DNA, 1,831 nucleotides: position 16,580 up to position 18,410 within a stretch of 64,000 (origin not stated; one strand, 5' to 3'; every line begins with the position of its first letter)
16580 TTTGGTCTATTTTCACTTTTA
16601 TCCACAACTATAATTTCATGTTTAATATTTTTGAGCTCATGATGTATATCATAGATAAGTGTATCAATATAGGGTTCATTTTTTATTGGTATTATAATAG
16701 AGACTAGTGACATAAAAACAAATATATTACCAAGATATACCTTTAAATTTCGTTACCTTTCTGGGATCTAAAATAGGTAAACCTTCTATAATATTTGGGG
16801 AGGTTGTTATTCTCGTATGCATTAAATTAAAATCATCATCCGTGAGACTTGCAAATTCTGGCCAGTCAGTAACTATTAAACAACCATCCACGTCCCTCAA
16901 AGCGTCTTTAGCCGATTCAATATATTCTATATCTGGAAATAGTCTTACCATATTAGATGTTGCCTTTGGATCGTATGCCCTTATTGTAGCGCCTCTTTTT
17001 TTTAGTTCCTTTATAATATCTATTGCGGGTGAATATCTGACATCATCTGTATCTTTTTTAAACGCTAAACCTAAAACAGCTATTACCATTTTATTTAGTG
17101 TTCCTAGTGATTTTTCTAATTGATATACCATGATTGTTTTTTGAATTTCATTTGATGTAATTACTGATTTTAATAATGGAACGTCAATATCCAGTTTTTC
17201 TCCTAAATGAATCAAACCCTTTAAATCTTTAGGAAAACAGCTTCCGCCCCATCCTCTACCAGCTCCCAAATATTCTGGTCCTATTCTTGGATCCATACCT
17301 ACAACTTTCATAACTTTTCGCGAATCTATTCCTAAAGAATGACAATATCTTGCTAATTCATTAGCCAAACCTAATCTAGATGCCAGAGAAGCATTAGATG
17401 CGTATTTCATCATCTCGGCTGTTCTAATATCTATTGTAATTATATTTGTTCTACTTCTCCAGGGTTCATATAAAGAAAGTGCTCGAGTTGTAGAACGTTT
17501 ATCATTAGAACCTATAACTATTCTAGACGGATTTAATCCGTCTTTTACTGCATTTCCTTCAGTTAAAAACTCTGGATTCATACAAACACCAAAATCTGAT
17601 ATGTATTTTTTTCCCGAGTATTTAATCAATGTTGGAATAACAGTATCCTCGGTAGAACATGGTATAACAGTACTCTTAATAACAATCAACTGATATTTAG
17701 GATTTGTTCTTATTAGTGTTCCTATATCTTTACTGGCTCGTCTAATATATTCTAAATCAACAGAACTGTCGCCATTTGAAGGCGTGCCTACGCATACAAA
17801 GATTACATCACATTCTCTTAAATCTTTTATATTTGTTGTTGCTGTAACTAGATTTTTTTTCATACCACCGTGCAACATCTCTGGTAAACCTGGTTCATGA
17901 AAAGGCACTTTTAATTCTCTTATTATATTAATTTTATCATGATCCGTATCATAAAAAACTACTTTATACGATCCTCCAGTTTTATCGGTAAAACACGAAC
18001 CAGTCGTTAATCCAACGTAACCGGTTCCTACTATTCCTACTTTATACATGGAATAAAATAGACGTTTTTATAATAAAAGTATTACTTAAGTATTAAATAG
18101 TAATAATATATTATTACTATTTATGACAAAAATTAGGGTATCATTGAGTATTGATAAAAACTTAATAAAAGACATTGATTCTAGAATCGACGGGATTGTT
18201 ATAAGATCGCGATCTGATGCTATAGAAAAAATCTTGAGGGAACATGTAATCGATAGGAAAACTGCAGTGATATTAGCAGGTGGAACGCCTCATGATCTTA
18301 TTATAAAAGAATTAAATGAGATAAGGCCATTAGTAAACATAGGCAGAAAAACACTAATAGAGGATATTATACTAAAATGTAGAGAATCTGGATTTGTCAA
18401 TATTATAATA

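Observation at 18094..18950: RHH DNA-binding domain fused to a nucleotidyltransferase fold with a degenerate active-site loop, behind a perfect 30-bp palindrome: candidate sugar-nucleotide-sensing regulator of the glycan island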

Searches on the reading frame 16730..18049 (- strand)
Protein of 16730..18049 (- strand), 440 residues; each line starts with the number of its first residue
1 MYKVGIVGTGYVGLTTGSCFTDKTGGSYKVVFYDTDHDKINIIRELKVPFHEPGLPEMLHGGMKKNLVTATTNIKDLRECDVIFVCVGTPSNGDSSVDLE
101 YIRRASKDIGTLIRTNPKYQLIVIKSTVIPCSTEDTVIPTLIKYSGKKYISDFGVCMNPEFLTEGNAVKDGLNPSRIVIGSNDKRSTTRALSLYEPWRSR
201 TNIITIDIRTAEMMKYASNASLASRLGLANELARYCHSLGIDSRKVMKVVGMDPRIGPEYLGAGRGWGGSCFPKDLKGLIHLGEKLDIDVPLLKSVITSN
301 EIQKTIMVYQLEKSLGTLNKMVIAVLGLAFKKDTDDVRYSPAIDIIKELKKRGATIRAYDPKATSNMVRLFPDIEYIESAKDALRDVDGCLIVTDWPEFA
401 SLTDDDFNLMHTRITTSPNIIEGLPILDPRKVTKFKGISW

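Call 3: search_protein_families(library=pfam, proteins=[window:16730-18049:-], max_evalue=0.01)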
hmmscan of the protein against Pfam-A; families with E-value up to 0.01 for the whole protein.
window:16730-18049:- (440 aa): 3 families
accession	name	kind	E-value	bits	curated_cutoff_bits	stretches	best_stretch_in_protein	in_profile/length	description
PF03721.20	UDPG_MGDP_dh_N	-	3.5e-49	167.4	27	1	3-188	2-182/187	UDP-glucose/GDP-mannose dehydrogenase family, NAD binding domain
PF00984.24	UDPG_MGDP_dh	-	7.2e-31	106.6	25.4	1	209-301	1-93/94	UDP-glucose/GDP-mannose dehydrogenase family, central domain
PF03720.21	UDPG_MGDP_dh_C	-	5e-28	97.9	30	1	324-428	1-102/103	UDP-glucose/GDP-mannose dehydrogenase family, UDP binding domain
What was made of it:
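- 16727..18049 (-): Divergent nucleotide-sugar dehydrogenase (ugd, closest to AglM/TuaD), a likely co-regulated target. Pfam UDPG_MGDP_dh N, central and C domains (call 3).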

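Call 23: search_protein_families(library=ncbifam, proteins=[window:16730-18049:-], max_evalue=1e-10)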
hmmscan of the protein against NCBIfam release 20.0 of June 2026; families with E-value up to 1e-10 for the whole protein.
window:16730-18049:- (440 aa): 7 families
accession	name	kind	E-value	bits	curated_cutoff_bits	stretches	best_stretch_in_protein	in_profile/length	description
TIGR03026.1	NDP-sugDHase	subfamily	2.2e-125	418.7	189.8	1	3-411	2-404/413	nucleotide sugar dehydrogenase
NF041297.1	UDPGDh_AglM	equivalog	1.4e-122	409.7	670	1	3-438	2-428/429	UDP-glucose 6-dehydrogenase AglM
NF047673.2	TeichurnBiosyTuaD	equivalog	1.6e-107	360.4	700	1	1-432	1-419/439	UDP-glucose 6-dehydrogenase TuaD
NF040825.1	UDPMaNacDH_Arch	equivalog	1.1e-55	189.3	750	1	3-438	2-413/418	UDP-N-acetyl-D-mannosamine dehydrogenase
NF008286.0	PRK11064.1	equivalog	7.2e-38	130.2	459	1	3-408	5-408/420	UDP-N-acetyl-D-mannosamine dehydrogenase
NF011631.0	PRK15057.1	equivalog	2.2e-36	125.8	757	1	3-363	2-339/388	UDP-glucose 6-dehydrogenase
NF011729.0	PRK15182.1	equivalog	9.1e-27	93.9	592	1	3-374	8-368/425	Vi polysaccharide biosynthesis UDP-N-acetylglucosamine C-6 dehydrogenase TviB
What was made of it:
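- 16727..18049 (-): NCBIfam NDP-sugDHase 419 bits; best but sub-threshold equivalog is AglM (call 23).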

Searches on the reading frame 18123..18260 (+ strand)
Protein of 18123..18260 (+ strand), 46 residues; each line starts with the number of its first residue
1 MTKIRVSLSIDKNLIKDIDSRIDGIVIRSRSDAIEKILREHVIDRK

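Call 28: search_solved_structures(query=A2, max_evalue=1, show_alignments=3)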
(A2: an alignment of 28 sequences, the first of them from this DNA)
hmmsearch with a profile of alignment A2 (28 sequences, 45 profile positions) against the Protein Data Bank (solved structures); distinct sequences matched with E-value up to 1: 12.
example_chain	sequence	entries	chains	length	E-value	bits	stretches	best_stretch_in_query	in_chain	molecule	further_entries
2bj1_A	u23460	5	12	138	0.00016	24.6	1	3-42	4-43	NICKEL RESPONSIVE REGULATOR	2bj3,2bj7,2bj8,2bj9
8u12_A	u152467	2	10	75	0.012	18.7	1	1-39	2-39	Antitoxin Rv0298 | Antitoxin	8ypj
1q5v_A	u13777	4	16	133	0.035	17.2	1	3-42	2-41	Nickel responsive regulator | Nickel-responsive regulator | Nickel-responsive regulatory protein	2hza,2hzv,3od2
2wvb_A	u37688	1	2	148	0.24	14.5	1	3-43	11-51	PUTATIVE NICKEL-RESPONSIVE REGULATOR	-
2wvd_A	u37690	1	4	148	0.24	14.5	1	3-43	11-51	PUTATIVE NICKEL-RESPONSIVE REGULATOR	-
3pht_A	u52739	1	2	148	0.24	14.5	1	3-43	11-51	Putative nickel-responsive regulator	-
2ca9_A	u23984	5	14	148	0.24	14.5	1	3-43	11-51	PUTATIVE NICKEL-RESPONSIVE REGULATOR | nickel-responsive regulator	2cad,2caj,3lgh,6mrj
2wvc_A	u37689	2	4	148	0.24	14.5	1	3-43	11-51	PUTATIVE NICKEL-RESPONSIVE REGULATOR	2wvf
2wve_A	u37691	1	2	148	0.24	14.5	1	3-43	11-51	PUTATIVE NICKEL-RESPONSIVE REGULATOR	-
1b01_A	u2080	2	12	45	0.25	14.4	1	1-20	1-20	TRANSCRIPTIONAL REPRESSOR COPG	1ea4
2cpg_A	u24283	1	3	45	0.25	14.4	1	1-20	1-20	TRANSCRIPTIONAL REPRESSOR COPG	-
4o1s_A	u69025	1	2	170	0.64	13.1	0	16-30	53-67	V-type ATP synthase alpha chain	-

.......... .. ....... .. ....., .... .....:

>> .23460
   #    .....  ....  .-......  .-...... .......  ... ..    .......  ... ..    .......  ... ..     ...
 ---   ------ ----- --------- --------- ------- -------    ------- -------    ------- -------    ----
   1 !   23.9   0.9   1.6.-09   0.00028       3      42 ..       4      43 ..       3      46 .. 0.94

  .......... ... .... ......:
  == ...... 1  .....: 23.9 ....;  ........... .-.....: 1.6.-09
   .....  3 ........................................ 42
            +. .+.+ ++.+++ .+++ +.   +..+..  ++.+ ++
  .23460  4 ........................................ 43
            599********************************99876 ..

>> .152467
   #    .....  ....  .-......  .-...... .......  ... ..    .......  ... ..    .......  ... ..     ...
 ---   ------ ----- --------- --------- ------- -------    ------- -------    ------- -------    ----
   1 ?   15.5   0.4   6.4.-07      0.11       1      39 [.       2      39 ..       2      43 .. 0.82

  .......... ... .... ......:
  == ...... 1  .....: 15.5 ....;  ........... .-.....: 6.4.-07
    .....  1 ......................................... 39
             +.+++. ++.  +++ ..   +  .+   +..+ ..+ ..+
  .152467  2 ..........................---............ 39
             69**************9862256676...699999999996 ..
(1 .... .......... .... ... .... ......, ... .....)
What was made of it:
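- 18123..18260 (+): Ribbon-helix-helix DNA-binding domain (res 1-46). Predicted DNA-reading strand K3-x-R5-V-S7-L-S9. Family profile hits NikR 2bj1 at E 1.6e-4, also E. coli NikR and CopG (call 28).
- Closest known: CopG, Arc, Mnt and omega plasmid/phage RHH repressors. Same: CopG is a weak profile hit (call 28).
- Profile hits to NikR and CopG (call 28).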

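Call 46: find_homologous_proteins(query=A2, max_evalue=0.001)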
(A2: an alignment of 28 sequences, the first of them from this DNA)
Query A2 (28 sequences) (46 aa, profile of the alignment): 4 proteins with E <= 0.001 among 2219 candidates.
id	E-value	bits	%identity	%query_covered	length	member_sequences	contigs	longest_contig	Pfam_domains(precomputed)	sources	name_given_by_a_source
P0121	5.3e-17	79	55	96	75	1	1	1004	-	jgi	jgi:hypothetical protein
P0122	2.1e-15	74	52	100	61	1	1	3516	-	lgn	-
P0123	1.0e-14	72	62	91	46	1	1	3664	PF01402.28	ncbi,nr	ncbi:MAG: ribbon-helix-helix protein, CopG family, partial [Candidatus Aenigmarchaeota archaeon]|nr:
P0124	1.1e-12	65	43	87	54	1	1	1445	PF23434.2,PF01402.28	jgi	-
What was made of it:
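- Tried and rejected: It returned only 4 short proteins (call 46).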

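Call 85: predict_structure(alignment_id=A2)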
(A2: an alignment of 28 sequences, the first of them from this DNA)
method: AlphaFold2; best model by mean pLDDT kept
length: 46 residues; sequences in the alignment: 28
mean_pLDDT: 88.5   pTM: 0.61
mean pLDDT of the five models: 88.5, 82.5, 78.9, 72.3, 71.1
residues with pLDDT >= 90: 28; 70-90: 15; 50-70: 3; < 50: 0
segments of 3 or more residues with pLDDT < 50: none
pLDDT, mean of each block of 10 residues (from residue 1): 86 94 93 91 72
secondary structure, 60 per line:
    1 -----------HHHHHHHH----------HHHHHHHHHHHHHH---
elements in order: H12-19 H30-43

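Call 87: fold_search(model_id=the predicted structure, library=pdb)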
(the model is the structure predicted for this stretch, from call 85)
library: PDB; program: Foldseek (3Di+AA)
matches with E <= 10: 16; with E <= 0.001: 0
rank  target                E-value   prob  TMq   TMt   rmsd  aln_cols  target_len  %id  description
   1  5zkt_A                4.0e+00  0.12  0.46  0.42   3.9        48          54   25  Crystal structure of TCP domain of PCF6 in Oryza sativa (released 2019-03-27)
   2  4qpq_A                4.6e+00  0.30  0.67  0.63   3.3        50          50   14  Mechanistic basis of plasmid-specific DNA binding of the F plasmid regulatory protein, TraM (released 2014-09-24)
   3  5zkt_B                4.9e+00  0.10  0.45  0.41   4.0        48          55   25  Crystal structure of TCP domain of PCF6 in Oryza sativa (released 2019-03-27)
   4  7vp4_J                4.9e+00  0.10  0.45  0.35   3.6        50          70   22  Structure of a transcription factor and DNA complex (released 2022-10-19)
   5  7vp5_F                4.9e+00  0.10  0.46  0.34   3.6        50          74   22  Structure of a transcription factor and DNA complex (released 2022-10-19)
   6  7vp2_B                6.0e+00  0.09  0.45  0.40   4.0        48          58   21  Structure of a transcription factor and DNA complex (released 2022-10-19)
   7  7vp7_B                6.4e+00  0.08  0.45  0.46   3.7        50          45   22  Structure of a transcription factor and DNA complex (released 2022-10-19)
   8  7vp5_B                6.4e+00  0.08  0.46  0.34   3.7        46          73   22  Structure of a transcription factor and DNA complex (released 2022-10-19)
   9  7vp6_J                9.1e+00  0.16  0.67  0.68   2.7        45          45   13  Structure of a transcription factor and DNA complex (released 2022-10-19)
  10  7vp4_B                9.1e+00  0.08  0.48  0.39   3.8        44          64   18  Structure of a transcription factor and DNA complex (released 2022-10-19)
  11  7vp4_E                9.1e+00  0.06  0.43  0.32   3.4        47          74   23  Structure of a transcription factor and DNA complex (released 2022-10-19)
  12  7vp1_A                9.1e+00  0.06  0.42  0.34   3.4        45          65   22  Structure of a transcription factor and DNA complex (released 2022-10-19)
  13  7vp4_A                9.7e+00  0.07  0.48  0.35   3.6        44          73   20  Structure of a transcription factor and DNA complex (released 2022-10-19)
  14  7vp2_A                9.7e+00  0.06  0.43  0.30   3.8        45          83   22  Structure of a transcription factor and DNA complex (released 2022-10-19)
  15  7vp7_A                9.7e+00  0.06  0.43  0.38   3.7        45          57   22  Structure of a transcription factor and DNA complex (released 2022-10-19)
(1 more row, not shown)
